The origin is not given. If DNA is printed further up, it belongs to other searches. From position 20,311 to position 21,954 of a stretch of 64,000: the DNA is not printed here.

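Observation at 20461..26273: Slam/DUF560-like translocon gene directly coupled to a giant, atypical cargo gene (candidate new type XI secretion pair)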

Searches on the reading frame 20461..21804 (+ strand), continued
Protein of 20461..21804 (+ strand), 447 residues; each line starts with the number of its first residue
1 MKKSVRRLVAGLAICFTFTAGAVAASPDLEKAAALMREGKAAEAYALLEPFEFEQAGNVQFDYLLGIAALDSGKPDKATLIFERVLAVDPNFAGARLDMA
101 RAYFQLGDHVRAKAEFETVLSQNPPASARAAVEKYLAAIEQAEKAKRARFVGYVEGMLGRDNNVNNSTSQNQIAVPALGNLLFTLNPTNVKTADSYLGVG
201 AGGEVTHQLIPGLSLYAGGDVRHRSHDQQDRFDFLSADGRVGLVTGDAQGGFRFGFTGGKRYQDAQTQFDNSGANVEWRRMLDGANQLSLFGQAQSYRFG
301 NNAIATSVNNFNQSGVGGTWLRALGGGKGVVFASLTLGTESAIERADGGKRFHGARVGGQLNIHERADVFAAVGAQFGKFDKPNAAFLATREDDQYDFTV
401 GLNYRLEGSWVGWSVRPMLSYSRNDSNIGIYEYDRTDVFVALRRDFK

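Call 33: predict_structure(alignment_id=A1)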
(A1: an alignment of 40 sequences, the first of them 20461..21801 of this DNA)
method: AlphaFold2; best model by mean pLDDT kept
length: 447 residues; sequences in the alignment: 40
mean_pLDDT: 86.6   pTM: 0.63
mean pLDDT of the five models: 86.6, 85.2, 83.7, 81.9, 78.7
residues with pLDDT >= 90: 262; 70-90: 131; 50-70: 44; < 50: 10
segments of 3 or more residues with pLDDT < 50: 20-23, 186-188
pLDDT, mean of each block of 10 residues (from residue 1): 61 59 67 92 92 89 96 93 92 92 90 91 89 90 76 96 77 57 53 91 91 90 91 90 85 93 83 94 91 91 69 96 90 97 83 97 93 97 83 95 92 94 87 92 92
secondary structure, 60 per line:
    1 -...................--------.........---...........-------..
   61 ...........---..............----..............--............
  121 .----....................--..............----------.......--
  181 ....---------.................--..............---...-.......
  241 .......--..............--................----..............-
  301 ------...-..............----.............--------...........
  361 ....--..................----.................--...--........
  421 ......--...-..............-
elements in order: H2-20 H29-37 H41-51 H59-71 H75-88 H93-106 H109-121 H126-145 E148-161 E172-175 E181-184 E194-210 E213-226 E234-247 E250-263 E266-281 E286-299 E311-324 E329-341 E350-364 E367-384 E389-405 E413-426 E433-446

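Call 36: find_related_loci(query=A1, collection=genome_contigs, flank=8000)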
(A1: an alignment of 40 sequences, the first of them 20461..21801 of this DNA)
Query A1 (447 aa) in genome_contigs; peptide patterns used: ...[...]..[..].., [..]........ (x = any residue, [..] = any of these).
419 stretches matched a pattern; 336 encode a relative of the query (tblastn E <= 1e-3); the best 80 are kept; 79 distinct loci.
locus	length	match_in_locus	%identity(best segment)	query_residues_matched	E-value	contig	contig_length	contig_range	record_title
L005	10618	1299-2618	59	4-447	1e-169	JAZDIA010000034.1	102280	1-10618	MAG: Pseudomonadota bacterium isolate MEGAHIT-group-0.38 k141_15066283, whole genome shotgun sequence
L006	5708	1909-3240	57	4-447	8e-166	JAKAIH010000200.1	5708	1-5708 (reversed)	MAG: Proteobacteria bacterium isolate WY3.bin19 NODE_28836_length_5708_cov_2.439706, whole genome shotgun sequence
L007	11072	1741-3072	57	4-447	2e-163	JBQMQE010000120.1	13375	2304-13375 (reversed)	MAG: Burkholderiales bacterium isolate SAF384-004 bin5.fa-120, whole genome shotgun sequence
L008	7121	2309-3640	57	4-447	4e-163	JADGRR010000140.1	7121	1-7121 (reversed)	MAG: Burkholderiales bacterium isolate Chersky.17_31 contig-100_4743, whole genome shotgun sequence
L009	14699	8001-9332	56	4-447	1e-161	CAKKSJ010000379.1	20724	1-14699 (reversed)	Burkholderiales bacterium isolate Hainich-H52-bin064-1 genome assembly, contig: H52-bin064_1_Hain_H52_02um_R2_1553_lengt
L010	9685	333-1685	55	4-447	3e-161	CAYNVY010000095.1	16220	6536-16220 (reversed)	MAG TPA_asm: uncultured Enterobacteriaceae bacterium isolate SRP302447_co3_36 genome assembly, contig: NODE_9935_length_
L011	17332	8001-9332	57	4-447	3e-161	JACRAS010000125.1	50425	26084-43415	MAG: Betaproteobacteria bacterium isolate NC_groundwater_1600_Pr3_B-0.1um_63_13 SR-2_scaffold_141_1925035, whole genome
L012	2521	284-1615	56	4-447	7e-169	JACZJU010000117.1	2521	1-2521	MAG: Burkholderiales bacterium isolate MAG27 betaproteobacteria_2_contig_419406, whole genome shotgun sequence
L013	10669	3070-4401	55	4-447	3e-157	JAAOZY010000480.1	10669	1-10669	MAG: Betaproteobacteria bacterium isolate AHI8 k141_1703332, whole genome shotgun sequence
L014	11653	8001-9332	56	4-447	6e-157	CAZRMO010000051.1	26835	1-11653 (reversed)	MAG TPA_asm: uncultured Enterobacteriaceae bacterium isolate binchicken_co224_260 genome assembly, contig: NODE_1538_len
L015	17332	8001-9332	55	4-447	8e-156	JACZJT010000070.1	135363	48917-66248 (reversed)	MAG: Burkholderiales bacterium isolate MAG26 betaproteobacteria_1_contig_1474101, whole genome shotgun sequence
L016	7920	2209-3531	55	5-447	2e-154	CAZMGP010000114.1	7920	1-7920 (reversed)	MAG TPA_asm: uncultured Enterobacteriaceae bacterium isolate SRP093762_co1_12 genome assembly, contig: NODE_5092_length_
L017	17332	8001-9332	54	4-447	8e-153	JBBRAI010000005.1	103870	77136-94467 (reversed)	MAG: Burkholderiales bacterium isolate Co_metawrap_2285 Cmw_2285_k141_22691597_length_103870_cov_20.9992, whole genome s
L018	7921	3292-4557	57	21-446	2e-149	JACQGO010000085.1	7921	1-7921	MAG: Betaproteobacteria bacterium isolate NC_groundwater_1075_Ag_S2p5_65_1559 S_2p5_S6_coassembly_k141_626040, whole gen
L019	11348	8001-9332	52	4-447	6e-146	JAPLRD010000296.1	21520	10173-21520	MAG: Proteobacteria bacterium isolate LacPavin_0818_WC45_MAG_62_8 LacPavin_0818_WC45_scaffold_482287, whole genome shotg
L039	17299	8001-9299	51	21-447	2e-126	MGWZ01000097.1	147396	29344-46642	MAG: Gallionellales bacterium RIFCSPLOWO2_02_FULL_57_47 rifcsplowo2_02_scaffold_471, whole genome shotgun sequence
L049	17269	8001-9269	49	20-447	2e-124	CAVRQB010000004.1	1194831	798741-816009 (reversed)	MAG: uncultured beta proteobacterium isolate MFD03044.bin.1.57 genome assembly, contig: contig_14661, whole genome shotg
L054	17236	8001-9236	50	29-447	4e-123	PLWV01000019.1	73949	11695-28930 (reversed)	MAG: Gallionella sp. isolate palsa_1007 73.20120700_P3D.7_contig_9907, whole genome shotgun sequence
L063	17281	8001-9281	47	29-447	2e-121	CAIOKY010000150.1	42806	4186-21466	MAG: uncultured Nitrosomonadales bacterium isolate Umea_bin-02398 genome assembly, contig: bin-02398:150/160, whole geno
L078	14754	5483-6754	47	29-447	5e-120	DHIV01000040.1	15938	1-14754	MAG TPA_asm: Gallionella sp. UBA4737 UBA4737_contig_33220, whole genome shotgun sequence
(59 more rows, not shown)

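Call 38: fold_search(model_id=the predicted structure, library=pdb)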
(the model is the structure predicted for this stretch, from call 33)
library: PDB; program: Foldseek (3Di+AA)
matches with E <= 10: 1595; with E <= 0.001: 529
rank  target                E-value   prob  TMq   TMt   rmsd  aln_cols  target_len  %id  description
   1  9b8a                  2.6e-11  1.00  0.34  0.29  16.9       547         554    9  Cryo-EM structure of E. coli cellulose synthase subunit C (released 2025-02-19)
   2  9b8h_A                4.8e-10  1.00  0.35  0.29  16.4       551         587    9  Cryo-EM structure of E. coli cellulose synthase subunit C with cellotetraose (released 2025-02-19)
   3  9h80_M                1.1e-09  1.00  0.32  0.35  13.0       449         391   11  Structure of the outer membrane exopolysaccharide transporter PelBC (released 2025-06-11)
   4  3pgr                  1.3e-09  1.00  0.41  0.48   7.7       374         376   10  Asp348Arg mutant of EcFadL (released 2011-05-25)
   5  2x9k                  1.6e-09  1.00  0.41  0.61   6.9       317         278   11  Structure of a E.coli porin (released 2011-01-26)
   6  3kvn_A                1.9e-09  1.00  0.26  0.20  28.3       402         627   13  Crystal structure of the full-length autotransporter EstA from Pseudomonas aeruginosa (released 2010-01-26)
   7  2iwv_A                2.8e-09  1.00  0.41  0.60   6.0       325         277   11  Structure of the monomeric outer membrane porin OmpG in the open and closed conformation (released 2006-08-14)
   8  3pgu                  3.0e-09  1.00  0.40  0.44  10.4       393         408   10  Phe3Glu mutant of EcFadL (released 2011-05-25)
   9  8jto                  3.3e-09  1.00  0.37  0.46   8.4       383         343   12  Outer membrane porin of Burkholderia pseudomallei (BpsOmp38) in complex with ceftazidime (released 2024-06-26)
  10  8wv0_A                3.3e-09  1.00  0.36  0.46   8.0       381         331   11  Outer membrane porin of Burkholderia pseudomallei (BpsOmp38) (released 2024-10-30)
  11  3pgs_B                5.4e-09  1.00  0.37  0.39   9.4       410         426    9  Phe3Gly mutant of EcFadL (released 2011-05-25)
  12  2fgq                  5.4e-09  1.00  0.36  0.46   9.4       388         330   10  High resolution X-ray structure of Omp32 in complex with malate (released 2006-01-31)
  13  2r4l_A                6.8e-09  1.00  0.38  0.41   9.8       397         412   10  Crystal structure of the long-chain fatty acid transporter FadL mutant P34A (released 2008-09-16)
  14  2r89_A                1.1e-08  1.00  0.40  0.48   7.9       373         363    9  Crystal structure of the long-chain fatty acid transporter FadL mutant delta N3 (released 2008-09-23)
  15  2r8a_A                1.1e-08  1.00  0.38  0.45   8.1       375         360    9  Crystal structure of the long-chain fatty acid transporter FadL mutant delta N8 (released 2008-09-23)
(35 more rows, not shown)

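Call 70: search_protein_families(library=ncbifam, proteins=[L049:9283-10137:+, L054:9250-10155:+, L063:9306-10121:+, L078:6767-7606:+, L039:6522-7361:+], max_evalue=0.01)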
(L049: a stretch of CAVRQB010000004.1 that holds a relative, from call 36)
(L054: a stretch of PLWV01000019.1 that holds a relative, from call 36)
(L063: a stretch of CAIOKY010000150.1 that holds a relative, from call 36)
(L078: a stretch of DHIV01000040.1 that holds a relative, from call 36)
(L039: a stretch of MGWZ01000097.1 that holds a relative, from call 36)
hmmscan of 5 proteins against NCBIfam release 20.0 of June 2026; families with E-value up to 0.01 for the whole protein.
L049:9283-10137:+ (285 aa): 4 families
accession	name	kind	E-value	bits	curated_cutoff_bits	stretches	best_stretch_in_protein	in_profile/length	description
NF047849.1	Lsa33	exception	1.4e-06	27.8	420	1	34-152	30-146/310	surface adhesin Lsa33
NF033682.1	retention_LapA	subfamily_domain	2.6e-06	27.7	50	1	34-98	4-68/145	retention module-containing protein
NF033165.1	lipo_LipL45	exception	3.6e-06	26.3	350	1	35-156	41-155/391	lipoprotein LipL45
NF040942.2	hypo_ExtJ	equivalog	0.0085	16.5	52.5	0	10-77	3-58/77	selenite/tellurite reduction operon protein ExtJ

L054:9250-10155:+ (302 aa): 4 families
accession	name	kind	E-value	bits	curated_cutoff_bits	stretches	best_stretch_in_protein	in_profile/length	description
NF047849.1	Lsa33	exception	2.9e-08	33.3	420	1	14-152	8-146/310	surface adhesin Lsa33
NF033682.1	retention_LapA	subfamily_domain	6.5e-07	29.6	50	1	34-97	4-67/145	retention module-containing protein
NF033165.1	lipo_LipL45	exception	4.4e-05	22.7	350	1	36-155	42-154/391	lipoprotein LipL45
NF040942.2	hypo_ExtJ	equivalog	0.00065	20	52.5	1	10-67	3-57/77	selenite/tellurite reduction operon protein ExtJ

L063:9306-10121:+ (272 aa): 3 families
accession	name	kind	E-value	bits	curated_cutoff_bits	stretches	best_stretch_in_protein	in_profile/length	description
NF033682.1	retention_LapA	subfamily_domain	8.3e-10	39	50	1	37-97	8-68/145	retention module-containing protein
NF047849.1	Lsa33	exception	4.2e-08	32.7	420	1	36-167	33-160/310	surface adhesin Lsa33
NF033165.1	lipo_LipL45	exception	0.0021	17.2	350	1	53-148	60-151/391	lipoprotein LipL45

L078:6767-7606:+ (280 aa): 3 families
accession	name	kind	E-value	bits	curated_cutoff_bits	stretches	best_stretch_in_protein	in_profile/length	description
NF047849.1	Lsa33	exception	3.5e-11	42.8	420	1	13-156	9-147/310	surface adhesin Lsa33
NF033682.1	retention_LapA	subfamily_domain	1.4e-08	35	50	1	38-100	5-67/145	retention module-containing protein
NF033165.1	lipo_LipL45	exception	6.2e-06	25.5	350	1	39-153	42-152/391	lipoprotein LipL45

L039:6522-7361:+ (280 aa): 3 families
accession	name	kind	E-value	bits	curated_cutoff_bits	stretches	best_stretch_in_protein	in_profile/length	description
NF047849.1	Lsa33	exception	4.7e-08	32.6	420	1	30-156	21-146/310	surface adhesin Lsa33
NF033682.1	retention_LapA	subfamily_domain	7e-08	32.8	50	1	42-101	8-67/145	retention module-containing protein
NF033165.1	lipo_LipL45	exception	0.00044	19.4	350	1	42-153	44-151/391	lipoprotein LipL45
